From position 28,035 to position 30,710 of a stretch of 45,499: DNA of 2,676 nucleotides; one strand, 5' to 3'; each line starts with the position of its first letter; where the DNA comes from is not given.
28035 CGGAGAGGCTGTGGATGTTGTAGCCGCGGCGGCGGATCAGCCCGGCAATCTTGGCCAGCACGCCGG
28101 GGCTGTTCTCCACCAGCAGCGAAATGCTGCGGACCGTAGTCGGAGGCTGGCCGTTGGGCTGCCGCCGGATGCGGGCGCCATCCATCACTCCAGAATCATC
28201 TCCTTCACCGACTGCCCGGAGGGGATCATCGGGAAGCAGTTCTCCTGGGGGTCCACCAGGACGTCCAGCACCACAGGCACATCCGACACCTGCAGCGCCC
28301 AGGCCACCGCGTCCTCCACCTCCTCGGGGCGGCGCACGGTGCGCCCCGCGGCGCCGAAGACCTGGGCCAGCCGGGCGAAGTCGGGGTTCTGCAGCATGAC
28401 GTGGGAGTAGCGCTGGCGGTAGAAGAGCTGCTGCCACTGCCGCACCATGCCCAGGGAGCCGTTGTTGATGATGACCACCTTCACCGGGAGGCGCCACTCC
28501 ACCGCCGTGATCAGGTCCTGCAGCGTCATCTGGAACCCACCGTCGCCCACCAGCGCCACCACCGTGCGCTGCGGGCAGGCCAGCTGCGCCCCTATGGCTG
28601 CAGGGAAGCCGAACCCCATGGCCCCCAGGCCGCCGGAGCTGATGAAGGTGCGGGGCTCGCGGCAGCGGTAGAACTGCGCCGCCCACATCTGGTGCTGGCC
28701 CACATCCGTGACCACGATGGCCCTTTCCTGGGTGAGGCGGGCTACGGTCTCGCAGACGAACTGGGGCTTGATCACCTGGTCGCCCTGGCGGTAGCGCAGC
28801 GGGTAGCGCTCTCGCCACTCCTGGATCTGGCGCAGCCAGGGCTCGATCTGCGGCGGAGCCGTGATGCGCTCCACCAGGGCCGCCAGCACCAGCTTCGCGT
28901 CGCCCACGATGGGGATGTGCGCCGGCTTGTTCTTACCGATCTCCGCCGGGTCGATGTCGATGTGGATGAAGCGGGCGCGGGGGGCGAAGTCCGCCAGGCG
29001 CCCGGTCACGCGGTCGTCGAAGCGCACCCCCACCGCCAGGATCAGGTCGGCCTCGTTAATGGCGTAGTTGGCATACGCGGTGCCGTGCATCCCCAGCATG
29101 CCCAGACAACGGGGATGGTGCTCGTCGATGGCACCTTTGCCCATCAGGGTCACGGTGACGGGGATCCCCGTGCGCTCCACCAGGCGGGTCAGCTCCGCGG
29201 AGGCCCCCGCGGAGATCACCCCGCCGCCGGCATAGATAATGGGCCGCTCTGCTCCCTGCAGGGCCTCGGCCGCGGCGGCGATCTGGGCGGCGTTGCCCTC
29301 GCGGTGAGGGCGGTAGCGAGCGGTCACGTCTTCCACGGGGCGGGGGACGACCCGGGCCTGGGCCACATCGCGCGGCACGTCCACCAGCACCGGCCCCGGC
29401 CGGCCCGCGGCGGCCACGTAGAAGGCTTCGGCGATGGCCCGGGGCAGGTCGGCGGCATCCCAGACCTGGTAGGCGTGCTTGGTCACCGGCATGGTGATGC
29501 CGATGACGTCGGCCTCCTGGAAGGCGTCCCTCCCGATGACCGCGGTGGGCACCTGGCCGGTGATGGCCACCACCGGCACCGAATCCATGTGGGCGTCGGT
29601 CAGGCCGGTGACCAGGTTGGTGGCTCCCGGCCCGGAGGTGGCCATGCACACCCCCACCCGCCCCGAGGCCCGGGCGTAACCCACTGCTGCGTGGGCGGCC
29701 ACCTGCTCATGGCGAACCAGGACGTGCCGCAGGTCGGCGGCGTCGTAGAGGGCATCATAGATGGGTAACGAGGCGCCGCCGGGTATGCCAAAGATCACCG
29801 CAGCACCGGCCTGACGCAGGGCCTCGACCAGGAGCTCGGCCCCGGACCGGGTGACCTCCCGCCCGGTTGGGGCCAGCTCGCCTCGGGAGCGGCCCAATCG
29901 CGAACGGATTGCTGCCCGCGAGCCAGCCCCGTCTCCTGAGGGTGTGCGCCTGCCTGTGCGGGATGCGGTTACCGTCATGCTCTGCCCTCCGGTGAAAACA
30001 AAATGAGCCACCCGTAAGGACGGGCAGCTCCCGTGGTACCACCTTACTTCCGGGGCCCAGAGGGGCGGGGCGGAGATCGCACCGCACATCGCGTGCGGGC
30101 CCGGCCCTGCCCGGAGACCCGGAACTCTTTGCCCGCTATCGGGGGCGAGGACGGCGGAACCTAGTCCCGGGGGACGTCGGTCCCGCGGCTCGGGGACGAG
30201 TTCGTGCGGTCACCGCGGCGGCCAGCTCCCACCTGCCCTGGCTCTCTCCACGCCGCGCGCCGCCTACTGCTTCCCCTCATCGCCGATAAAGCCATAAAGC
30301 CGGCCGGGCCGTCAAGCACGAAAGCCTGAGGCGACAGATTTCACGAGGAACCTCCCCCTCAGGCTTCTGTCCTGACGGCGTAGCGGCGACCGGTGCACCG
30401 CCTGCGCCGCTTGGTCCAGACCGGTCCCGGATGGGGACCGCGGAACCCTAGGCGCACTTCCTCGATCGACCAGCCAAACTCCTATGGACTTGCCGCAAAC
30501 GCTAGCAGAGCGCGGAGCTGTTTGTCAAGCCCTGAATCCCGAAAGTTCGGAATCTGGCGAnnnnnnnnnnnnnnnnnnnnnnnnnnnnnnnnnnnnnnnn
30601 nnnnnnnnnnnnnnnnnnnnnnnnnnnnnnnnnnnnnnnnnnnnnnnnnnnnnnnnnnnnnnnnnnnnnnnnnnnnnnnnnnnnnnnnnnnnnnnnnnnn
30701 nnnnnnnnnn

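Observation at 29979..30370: T-box (tRNA-Leu) leader controlling a nine-gene ilv-leu supraoperon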

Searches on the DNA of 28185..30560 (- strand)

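Call 4: search_rna_families(source=window, start=29900, end=30560, threshold=evalue, max_evalue=10, show_alignments=5)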
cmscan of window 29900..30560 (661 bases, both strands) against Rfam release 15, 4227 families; matches with E-value up to 10: 5.
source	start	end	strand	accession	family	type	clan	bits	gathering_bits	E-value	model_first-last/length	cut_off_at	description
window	30353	30462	-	RF00442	Guanidine-I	Cis-reg; riboswitch;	-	58.8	63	7e-10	1-107/107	no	Guanidine-I riboswitch aptamer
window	30013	30289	-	RF00230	T-box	Cis-reg; leader;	-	45.4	93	9.2e-09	1-219/219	no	T-box leader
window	30305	30382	+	RF03768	mir-1329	Gene; miRNA;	-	23.3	101.2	0.049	1-85/85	no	mir-1329 microRNA precursor family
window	30347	30365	+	RF00192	BLV_package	Cis-reg;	-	12.2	70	7.1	34-52/55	no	Bovine leukaemia virus RNA packaging signal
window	30413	30451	-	RF03163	c4-a1b1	Gene; antisense;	CL00128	10.9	46.7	8.2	1-53/53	no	a1, b1 targets of C4 antisense RNA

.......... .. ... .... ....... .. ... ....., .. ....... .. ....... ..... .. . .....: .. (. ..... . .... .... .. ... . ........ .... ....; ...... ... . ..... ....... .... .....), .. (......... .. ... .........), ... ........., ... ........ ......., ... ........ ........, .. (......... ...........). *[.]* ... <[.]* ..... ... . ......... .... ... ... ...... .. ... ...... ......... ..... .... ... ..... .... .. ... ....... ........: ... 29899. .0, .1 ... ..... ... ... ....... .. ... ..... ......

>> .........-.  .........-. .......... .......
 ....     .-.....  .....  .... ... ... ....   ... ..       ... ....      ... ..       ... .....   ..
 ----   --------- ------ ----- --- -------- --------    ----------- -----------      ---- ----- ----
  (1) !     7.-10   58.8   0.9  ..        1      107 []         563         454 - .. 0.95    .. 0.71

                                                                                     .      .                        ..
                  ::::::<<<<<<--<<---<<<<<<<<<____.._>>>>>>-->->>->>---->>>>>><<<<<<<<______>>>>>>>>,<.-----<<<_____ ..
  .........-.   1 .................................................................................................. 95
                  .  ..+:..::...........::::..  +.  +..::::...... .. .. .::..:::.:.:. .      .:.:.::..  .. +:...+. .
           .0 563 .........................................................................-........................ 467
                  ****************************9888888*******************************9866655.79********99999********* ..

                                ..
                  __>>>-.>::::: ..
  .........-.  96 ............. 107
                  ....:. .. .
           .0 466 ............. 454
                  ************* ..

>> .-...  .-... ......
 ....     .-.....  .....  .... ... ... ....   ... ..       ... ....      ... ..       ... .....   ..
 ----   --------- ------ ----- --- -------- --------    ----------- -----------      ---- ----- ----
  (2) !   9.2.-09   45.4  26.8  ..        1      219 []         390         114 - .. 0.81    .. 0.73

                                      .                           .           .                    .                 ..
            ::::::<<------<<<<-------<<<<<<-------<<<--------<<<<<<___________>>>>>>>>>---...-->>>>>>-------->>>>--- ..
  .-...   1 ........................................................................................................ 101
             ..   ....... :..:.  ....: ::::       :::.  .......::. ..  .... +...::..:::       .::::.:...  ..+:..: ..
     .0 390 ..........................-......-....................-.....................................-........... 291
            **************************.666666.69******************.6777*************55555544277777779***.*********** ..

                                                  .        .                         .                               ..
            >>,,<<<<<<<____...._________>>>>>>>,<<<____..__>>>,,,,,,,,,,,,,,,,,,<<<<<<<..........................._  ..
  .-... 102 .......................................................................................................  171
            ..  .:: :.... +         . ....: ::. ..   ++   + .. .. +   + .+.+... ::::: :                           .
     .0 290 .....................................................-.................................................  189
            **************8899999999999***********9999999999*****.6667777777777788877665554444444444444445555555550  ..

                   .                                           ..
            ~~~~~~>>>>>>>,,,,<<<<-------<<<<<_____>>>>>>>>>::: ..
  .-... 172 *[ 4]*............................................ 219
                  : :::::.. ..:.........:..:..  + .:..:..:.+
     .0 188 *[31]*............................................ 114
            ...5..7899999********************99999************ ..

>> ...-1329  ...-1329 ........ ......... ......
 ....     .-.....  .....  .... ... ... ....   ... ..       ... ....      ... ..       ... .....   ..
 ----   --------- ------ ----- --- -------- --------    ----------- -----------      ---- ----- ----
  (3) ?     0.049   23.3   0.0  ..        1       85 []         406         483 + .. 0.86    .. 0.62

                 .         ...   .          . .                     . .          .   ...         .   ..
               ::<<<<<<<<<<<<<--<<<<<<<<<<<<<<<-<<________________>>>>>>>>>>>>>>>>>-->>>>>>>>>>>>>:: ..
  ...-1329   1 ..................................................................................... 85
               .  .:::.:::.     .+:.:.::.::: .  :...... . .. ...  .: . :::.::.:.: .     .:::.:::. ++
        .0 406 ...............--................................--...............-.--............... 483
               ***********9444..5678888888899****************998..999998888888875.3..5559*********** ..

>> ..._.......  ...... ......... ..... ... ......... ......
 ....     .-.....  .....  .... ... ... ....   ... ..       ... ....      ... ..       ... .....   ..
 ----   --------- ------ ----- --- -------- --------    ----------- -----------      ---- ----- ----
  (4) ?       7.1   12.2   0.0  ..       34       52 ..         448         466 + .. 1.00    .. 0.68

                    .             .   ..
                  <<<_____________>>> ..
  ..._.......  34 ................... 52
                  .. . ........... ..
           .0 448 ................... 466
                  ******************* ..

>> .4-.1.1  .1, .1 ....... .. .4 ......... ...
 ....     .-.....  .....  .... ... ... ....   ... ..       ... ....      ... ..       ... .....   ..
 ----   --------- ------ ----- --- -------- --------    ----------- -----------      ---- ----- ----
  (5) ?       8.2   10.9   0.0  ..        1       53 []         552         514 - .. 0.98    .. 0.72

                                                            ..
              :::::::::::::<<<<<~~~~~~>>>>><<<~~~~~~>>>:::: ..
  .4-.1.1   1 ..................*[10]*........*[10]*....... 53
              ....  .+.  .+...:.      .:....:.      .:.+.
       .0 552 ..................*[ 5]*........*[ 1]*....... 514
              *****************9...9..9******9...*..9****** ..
